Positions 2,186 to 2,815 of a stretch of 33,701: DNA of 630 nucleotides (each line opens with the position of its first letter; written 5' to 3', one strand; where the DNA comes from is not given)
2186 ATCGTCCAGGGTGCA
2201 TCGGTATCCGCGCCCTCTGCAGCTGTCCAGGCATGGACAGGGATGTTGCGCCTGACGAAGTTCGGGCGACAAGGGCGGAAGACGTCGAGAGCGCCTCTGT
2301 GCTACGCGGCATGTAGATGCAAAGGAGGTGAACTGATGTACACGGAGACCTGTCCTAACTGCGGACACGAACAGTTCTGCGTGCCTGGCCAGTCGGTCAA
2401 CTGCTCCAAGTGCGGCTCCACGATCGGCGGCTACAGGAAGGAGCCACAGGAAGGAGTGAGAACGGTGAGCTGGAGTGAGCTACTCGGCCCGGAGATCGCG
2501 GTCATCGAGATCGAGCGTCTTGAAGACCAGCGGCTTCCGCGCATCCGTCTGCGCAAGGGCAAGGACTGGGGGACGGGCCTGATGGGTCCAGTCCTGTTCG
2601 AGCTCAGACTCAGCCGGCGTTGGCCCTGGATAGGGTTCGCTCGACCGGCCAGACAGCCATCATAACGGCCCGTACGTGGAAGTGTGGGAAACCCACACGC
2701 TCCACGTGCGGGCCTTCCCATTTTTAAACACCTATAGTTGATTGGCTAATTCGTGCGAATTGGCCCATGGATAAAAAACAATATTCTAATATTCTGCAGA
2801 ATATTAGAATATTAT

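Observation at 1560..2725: Self-contained high-GC four-ORF micro-operon of unknown function between rnc and dnaE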

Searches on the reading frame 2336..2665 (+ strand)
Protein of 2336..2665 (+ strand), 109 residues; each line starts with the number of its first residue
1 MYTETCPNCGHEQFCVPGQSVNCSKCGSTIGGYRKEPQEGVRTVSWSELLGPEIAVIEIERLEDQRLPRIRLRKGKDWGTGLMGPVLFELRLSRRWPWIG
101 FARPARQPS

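Call 7: search_protein_families(library=pfam, proteins=[window:2336-2665:+], max_evalue=1)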
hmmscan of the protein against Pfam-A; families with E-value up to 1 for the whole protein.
window:2336-2665:+ (109 aa): 12 families
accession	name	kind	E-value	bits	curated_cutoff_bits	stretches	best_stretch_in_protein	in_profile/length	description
PF20173.3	ZnF_RZ-type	-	0.0029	17.6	27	1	19-42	30-53/54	RZ type zinc finger domain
PF13248.11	Zn_ribbon_3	-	0.006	16.5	27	1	5-11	18-24/26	zinc-ribbon domain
PF01667.23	Ribosomal_S27e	-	0.027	14.6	24.5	1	6-31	10-37/55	Ribosomal protein S27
PF24460.1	DUF7575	-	0.028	14.2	28.5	1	3-12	3-12/28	Domain of unknown function (DUF7575)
PF10080.14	FtrD-like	-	0.062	13.9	26.3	1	4-30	35-61/101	Membrane iron-sulfur containing protein FtrD-like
PF09814.14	HECT_2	-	0.076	12.4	22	1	13-47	199-234/369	HECT-like Ubiquitin-conjugating enzyme (E2)-binding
PF21533.2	EHMT1-2_CRR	-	0.086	13.6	27.5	1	4-35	47-76/94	Histone-lysine N-methyltransferase EHMT1/EHMT2, Cys-rich region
PF09463.15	Opy2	-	0.27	12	22.1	1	3-29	8-33/35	Opy2 protein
PF07282.18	Cas12f1-like_TNB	-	0.28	11.8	26.3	1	4-29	29-49/60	Cas12f1-like, TNB domain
PF24451.1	DUF7567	-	0.41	11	27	1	5-30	18-44/131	Family of unknown function (DUF7567)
PF18439.7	zf_UBZ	-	0.46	10.6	25.6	0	20-30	2-12/32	Ubiquitin-Binding Zinc Finger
PF08271.17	Zn_Ribbon_TF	-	0.49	10.4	29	0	5-30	2-29/43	TFIIB zinc-binding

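Call 8: find_encoding_contigs(protein=window:2336-2662:+, flank=10000, max_places=10)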
Protein window:2336-2662:+ (109 aa): 14 contigs read that carry it; 7 places shown.
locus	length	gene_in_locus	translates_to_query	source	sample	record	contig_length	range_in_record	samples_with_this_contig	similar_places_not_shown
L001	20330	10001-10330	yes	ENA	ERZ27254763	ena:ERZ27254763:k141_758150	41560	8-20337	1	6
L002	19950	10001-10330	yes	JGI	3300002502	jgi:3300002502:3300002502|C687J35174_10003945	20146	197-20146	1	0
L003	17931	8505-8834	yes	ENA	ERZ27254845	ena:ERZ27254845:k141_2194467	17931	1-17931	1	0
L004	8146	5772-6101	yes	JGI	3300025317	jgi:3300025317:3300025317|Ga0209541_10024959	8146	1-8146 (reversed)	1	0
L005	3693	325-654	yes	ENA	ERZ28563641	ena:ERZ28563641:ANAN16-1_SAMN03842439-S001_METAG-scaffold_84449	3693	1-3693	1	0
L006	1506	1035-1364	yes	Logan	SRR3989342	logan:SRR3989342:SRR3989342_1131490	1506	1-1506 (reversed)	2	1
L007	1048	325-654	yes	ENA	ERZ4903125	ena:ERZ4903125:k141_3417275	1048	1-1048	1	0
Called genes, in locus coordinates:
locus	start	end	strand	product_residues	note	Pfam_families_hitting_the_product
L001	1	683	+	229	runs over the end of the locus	?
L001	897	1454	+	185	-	PF02357:NusG, PF00467:KOW (weak)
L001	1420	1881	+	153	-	PF03946:Ribosomal_L11_N, PF00298:Ribosomal_L11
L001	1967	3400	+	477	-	PF02934:GatB_N, PF02637:GatB_Yqey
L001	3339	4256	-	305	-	PF01745:IPT (weak), PF01715:IPPT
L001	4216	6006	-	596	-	PF07973:tRNA_SAD, PF00587:tRNA-synt_2b, PF03129:HGTP_anticodon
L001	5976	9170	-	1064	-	PF02811:PHP, PF07733:DNA_pol3_alpha, PF17657:DNA_pol3_finger, PF14579:HHH_6, PF01336:tRNA_anti-codon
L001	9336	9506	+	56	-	-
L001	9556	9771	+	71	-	-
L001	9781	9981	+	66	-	-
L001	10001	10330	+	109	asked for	-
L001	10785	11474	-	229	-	PF14622:Ribonucleas_3_3, PF00636:Ribonuclease_3, PF22892:DSRM_MRPL44 (weak), PF00035:dsrm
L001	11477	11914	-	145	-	PF01029:NusB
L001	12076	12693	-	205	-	PF01351:RNase_HII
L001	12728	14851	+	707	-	PF00005:ABC_tran (faint), PF02463:SMC_N, PF13175:AAA_15, PF13476:AAA_23, PF13555:AAA_29 (weak), PF13304:AAA_21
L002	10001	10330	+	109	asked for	-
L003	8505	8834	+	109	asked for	-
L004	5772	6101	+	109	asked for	-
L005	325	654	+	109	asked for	-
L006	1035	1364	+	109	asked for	-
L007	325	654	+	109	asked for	-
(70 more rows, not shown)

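Call 11: find_homologous_proteins(query=window:2336-2662:+, max_evalue=0.01)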
Query window:2336-2662:+ (109 aa): 1 proteins with E <= 0.01 among 4 candidates.
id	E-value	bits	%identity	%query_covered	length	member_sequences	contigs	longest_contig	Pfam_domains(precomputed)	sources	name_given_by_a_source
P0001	3.7e-69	248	98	100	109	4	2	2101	-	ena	-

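Call 28: search_protein_families(library=phrogs, proteins=[window:2336-2665:+], max_evalue=1)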
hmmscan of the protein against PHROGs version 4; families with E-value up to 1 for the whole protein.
window:2336-2665:+ (109 aa): 8 families
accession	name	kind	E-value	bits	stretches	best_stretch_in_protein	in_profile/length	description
phrog_9700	-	unknown function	0.039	13.9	1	2-57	5-57/483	-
phrog_2546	-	unknown function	0.051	14.8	1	5-60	2-54/180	-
phrog_4852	-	unknown function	0.12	13.1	1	3-33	13-42/194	-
phrog_4293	-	unknown function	0.26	12.5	1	4-38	31-66/124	-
phrog_9188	-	unknown function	0.41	11.9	1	5-30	40-64/70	-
phrog_10714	-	unknown function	0.45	11.8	1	2-33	72-102/109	-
phrog_6586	-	unknown function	0.61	10.9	1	5-30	5-27/129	-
phrog_2834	-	unknown function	0.94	10.4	0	20-42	15-37/78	-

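Call 29: search_protein_families(library=padloc, proteins=[window:2336-2665:+], max_evalue=1)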
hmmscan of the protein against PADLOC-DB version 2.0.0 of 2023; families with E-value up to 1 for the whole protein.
window:2336-2665:+ (109 aa): 1 family
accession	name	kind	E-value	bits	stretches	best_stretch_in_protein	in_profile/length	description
PDLC01691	Cas12f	-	0.97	7.3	0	3-29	288-314/332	CAS-V-F; effector__SPE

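Call 31: search_protein_families(library=ncbifam, proteins=[window:2336-2665:+], max_evalue=1)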
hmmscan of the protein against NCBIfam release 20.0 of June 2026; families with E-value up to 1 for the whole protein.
window:2336-2665:+ (109 aa): 3 families
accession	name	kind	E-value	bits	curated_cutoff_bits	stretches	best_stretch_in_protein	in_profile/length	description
NF001629.0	PRK00415.1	equivalog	0.0019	17.6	70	1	5-30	16-43/62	30S ribosomal protein S27e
NF003058.0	PRK03976.1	equivalog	0.038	14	87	1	5-42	38-76/91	50S ribosomal protein L37ae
NF047912.1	ECs_2282_CxxC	subfamily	0.24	11.3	37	0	5-30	4-37/60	ECs_2282 family putative zinc-binding protein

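Call 39: search_dna_similar(query=window:2336-2662:+, collection=phages, mode=protein, max_evalue=1)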
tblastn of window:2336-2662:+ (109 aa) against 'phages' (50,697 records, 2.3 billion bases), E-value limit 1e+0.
Records with a match: 2; places in all: 2; records where one place covers at least 80% of the query: 0.
Best place of each record, by identity: <60% 2.
By first word of the organism name: Rhizobium 1; Aeromonas 1.
By host as written in the record: Sinorhizobium americanum X2_26 1; Aeromonas hydrophila subsp. hydrophila MCC2052 1.
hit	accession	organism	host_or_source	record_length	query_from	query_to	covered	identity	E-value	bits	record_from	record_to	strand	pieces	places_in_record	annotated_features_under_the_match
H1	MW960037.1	Rhizobium phage RHph_X2_26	Sinorhizobium americanum X2_26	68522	17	75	54%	37.3%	9e-1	34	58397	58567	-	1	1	hypothetical protein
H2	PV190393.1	Aeromonas phage AhP_Mru1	Aeromonas hydrophila subsp. hydrophila ...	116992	8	63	51%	30.4%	6e-1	34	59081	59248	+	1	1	exonuclease | hypothetical protein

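Call 57: search_protein_representatives(protein=window:2336-2662:+)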
Query: 109 residues. Proteins with E-value up to 0.001 (for the whole library): 7; up to 1e-10: 1; up to 1e-30: 1. The best 7 are listed.
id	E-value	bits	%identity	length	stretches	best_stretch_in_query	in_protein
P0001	1.2e-69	248.2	98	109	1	1-109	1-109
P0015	1.3e-07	47.9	25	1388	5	4-56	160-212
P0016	1.6e-07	47.6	50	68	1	48-105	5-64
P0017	1.6e-05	41.2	27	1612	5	15-56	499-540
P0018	3.8e-05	40.0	31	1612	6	28-57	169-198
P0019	1.2e-04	38.3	29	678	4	21-64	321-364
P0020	1.7e-04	37.9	38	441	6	3-56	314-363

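Call 59: find_encoding_contigs(protein=P0016, flank=8000, max_places=6)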
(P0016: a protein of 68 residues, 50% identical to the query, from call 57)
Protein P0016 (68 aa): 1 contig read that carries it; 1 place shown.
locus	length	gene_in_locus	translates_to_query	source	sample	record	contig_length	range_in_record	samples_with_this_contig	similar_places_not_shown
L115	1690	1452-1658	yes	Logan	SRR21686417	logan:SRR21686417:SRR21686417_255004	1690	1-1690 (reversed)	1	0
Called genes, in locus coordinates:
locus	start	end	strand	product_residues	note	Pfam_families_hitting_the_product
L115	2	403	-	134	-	?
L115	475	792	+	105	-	-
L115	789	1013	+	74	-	-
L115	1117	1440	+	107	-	-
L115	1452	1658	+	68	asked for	-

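Call 72: predict_structure(alignment_id=A1)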
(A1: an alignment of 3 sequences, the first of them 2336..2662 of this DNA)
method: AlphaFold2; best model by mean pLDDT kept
length: 109 residues; sequences in the alignment: 3
mean_pLDDT: 57.5   pTM: 0.29
mean pLDDT of the five models: 57.5, 53.3, 51.8, 50.2, 48.3
residues with pLDDT >= 90: 0; 70-90: 21; 50-70: 53; < 50: 35
segments of 3 or more residues with pLDDT < 50: 33-50, 78-83, 102-109
pLDDT, mean of each block of 10 residues (from residue 1): 75 69 80 42 45 57 62 56 51 53 42
secondary structure, 60 per line:
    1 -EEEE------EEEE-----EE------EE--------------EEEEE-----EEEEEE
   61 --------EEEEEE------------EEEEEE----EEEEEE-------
elements in order: E2-5 E12-15 E45-49 E55-60 E69-74 E87-92 E97-102

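Call 78: search_solved_structures(query=window:2336-2662:+, max_evalue=10)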
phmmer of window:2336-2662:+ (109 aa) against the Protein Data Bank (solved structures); distinct sequences matched with E-value up to 10: 18.
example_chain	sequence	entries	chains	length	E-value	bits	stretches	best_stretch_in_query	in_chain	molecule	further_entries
1qxf_A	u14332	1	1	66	0.17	15.2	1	5-31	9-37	30S RIBOSOMAL PROTEIN S27E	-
8hil_L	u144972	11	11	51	0.27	14.6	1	3-37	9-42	DNA-directed RNA polymerases II, IV and V subunit 12 | DNA-directed RNA polymerase II, IV and V subunit 12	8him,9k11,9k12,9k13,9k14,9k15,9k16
7eu0_L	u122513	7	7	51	0.28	14.6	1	3-37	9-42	DNA-directed RNA polymerases II, IV and V subunit 12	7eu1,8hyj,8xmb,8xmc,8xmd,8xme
9fhl_W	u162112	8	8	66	0.42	14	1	5-30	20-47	Small ribosomal subunit protein eS27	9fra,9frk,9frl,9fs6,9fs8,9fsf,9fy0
1vq4_Z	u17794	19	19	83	0.44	13.9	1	4-45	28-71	50S ribosomal protein L37Ae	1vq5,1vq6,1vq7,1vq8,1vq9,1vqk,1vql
9mu7_L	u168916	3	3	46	0.47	13.8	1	3-36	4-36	DNA-directed RNA polymerase II subunit RPB12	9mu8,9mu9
6sw9_W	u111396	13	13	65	0.49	13.8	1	5-30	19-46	30S ribosomal protein S27e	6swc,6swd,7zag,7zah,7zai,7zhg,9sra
3cpw_Y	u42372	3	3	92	0.5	13.7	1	4-44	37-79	50S ribosomal protein L37Ae | RPL37AE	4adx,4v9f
2qa4_Z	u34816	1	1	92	0.52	13.7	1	4-44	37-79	50S ribosomal protein L37Ae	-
1s72_Z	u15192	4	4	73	0.6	13.4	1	4-44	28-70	50S ribosomal protein L37Ae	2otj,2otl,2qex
3g4s_Z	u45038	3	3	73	0.61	13.4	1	4-44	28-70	50S ribosomal protein L37Ae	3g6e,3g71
6tmf_Y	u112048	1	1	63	0.62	13.4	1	5-30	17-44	30S ribosomal protein S27e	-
4v4n_BW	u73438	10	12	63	1.2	12.5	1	5-30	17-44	30S ribosomal protein S27E | 30S ribosomal protein eS27 | Small ribosomal subunit protein eS27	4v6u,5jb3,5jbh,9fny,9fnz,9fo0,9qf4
6th6_Ax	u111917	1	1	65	1.3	12.4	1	5-30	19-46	30S ribosomal protein S27e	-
3cc2_Z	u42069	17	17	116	1.3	12.3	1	5-44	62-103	50S ribosomal protein L37Ae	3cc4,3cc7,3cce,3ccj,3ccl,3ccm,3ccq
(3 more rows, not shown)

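Call 79: fold_search(model_id=the predicted structure, library=pdb)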
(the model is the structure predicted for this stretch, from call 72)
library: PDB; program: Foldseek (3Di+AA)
matches with E <= 10: 47; with E <= 0.001: 0
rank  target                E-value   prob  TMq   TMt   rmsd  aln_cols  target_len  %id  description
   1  9a6n_B                1.8e+00  0.18  0.26  0.20  10.9        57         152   12  Integrative model of SOJ-NRDR by crosslinking MS and deep learning (released 2024-09-18)
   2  6hls_I                2.5e+00  0.08  0.21  0.21  23.6       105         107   14  Yeast apo RNA polymerase I* (released 2019-04-03)
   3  9fxk_G                3.4e+00  0.13  0.26  0.19  11.1        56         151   11  Transcription repressor NrdR from E. coli, AMPPNP/ATP-bound state (released 2025-03-19)
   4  4mts_A                3.8e+00  0.16  0.24  0.21   3.2        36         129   22  Ni- and Zn-bound GloA2 at high resolution (released 2014-09-24)
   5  1pfs_A                3.8e+00  0.05  0.18  0.22   8.6        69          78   14  SOLUTION NMR STRUCTURE OF THE SINGLE-STRANDED DNA BINDING PROTEIN OF THE FILAMENTOUS PSEUDOMONAS PHAGE PF3, MINIMIZED  (released 1997-02-12)
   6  5flm_L                4.3e+00  0.60  0.24  0.54   1.6        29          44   24  Structure of transcribing mammalian RNA polymerase II (released 2016-01-20)
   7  8idy_W                4.5e+00  0.01  0.14  0.15  20.8        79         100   16  human nuclear pre-60S ribosomal particle - State F (released 2023-08-09)
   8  6oe9                  4.8e+00  0.07  0.23  0.14  10.0        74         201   14  Crystal structure of p204 HIN1 domain (released 2019-07-10)
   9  4rer_B                4.8e+00  0.03  0.22  0.16  15.7        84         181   10  Crystal structure of the phosphorylated human alpha1 beta2 gamma1 holo-AMPK complex bound to AMP and cyclodextrin (released 2014-12-10)
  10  8fw5_I                5.1e+00  0.06  0.21  0.27  10.2        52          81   19  Chimeric HsGATOR1-SpGtr-SpLam complex (released 2023-07-26)
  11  2lut_MODEL_1_A        5.1e+00  0.03  0.21  0.19  22.4        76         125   13  NMR solution structure of midkine-a (released 2013-05-01)
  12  5z7d_B                6.0e+00  0.06  0.23  0.07  11.0        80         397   14  p204HINab-dsDNA complex structure (released 2019-01-30)
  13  2v8q_B                6.0e+00  0.04  0.24  0.33  12.6        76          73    8  Crystal structure of the regulatory fragment of mammalian AMPK in complexes with AMP (released 2007-09-25)
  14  9e6q_Ah               6.0e+00  0.03  0.19  0.23  16.6        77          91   12  Cryo-EM structure of the Pyrobaculum calidifontis 50S ribosomal subunit in complex with Dri (released 2024-11-20)
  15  2luu_MODEL_1_A        6.4e+00  0.05  0.25  0.22  16.6        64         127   12  NMR solution structure of midkine-b, mdkb (released 2013-05-01)
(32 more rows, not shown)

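Call 89: find_related_loci(query=A1, collection=viral_contigs, flank=6000)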
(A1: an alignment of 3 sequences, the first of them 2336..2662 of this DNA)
Query A1 (109 aa) in viral_contigs; peptide patterns used: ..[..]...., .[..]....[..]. (x = any residue, [..] = any of these).
78 stretches matched a pattern, but none encodes a relative of the query by tblastn (E <= 1e-3).
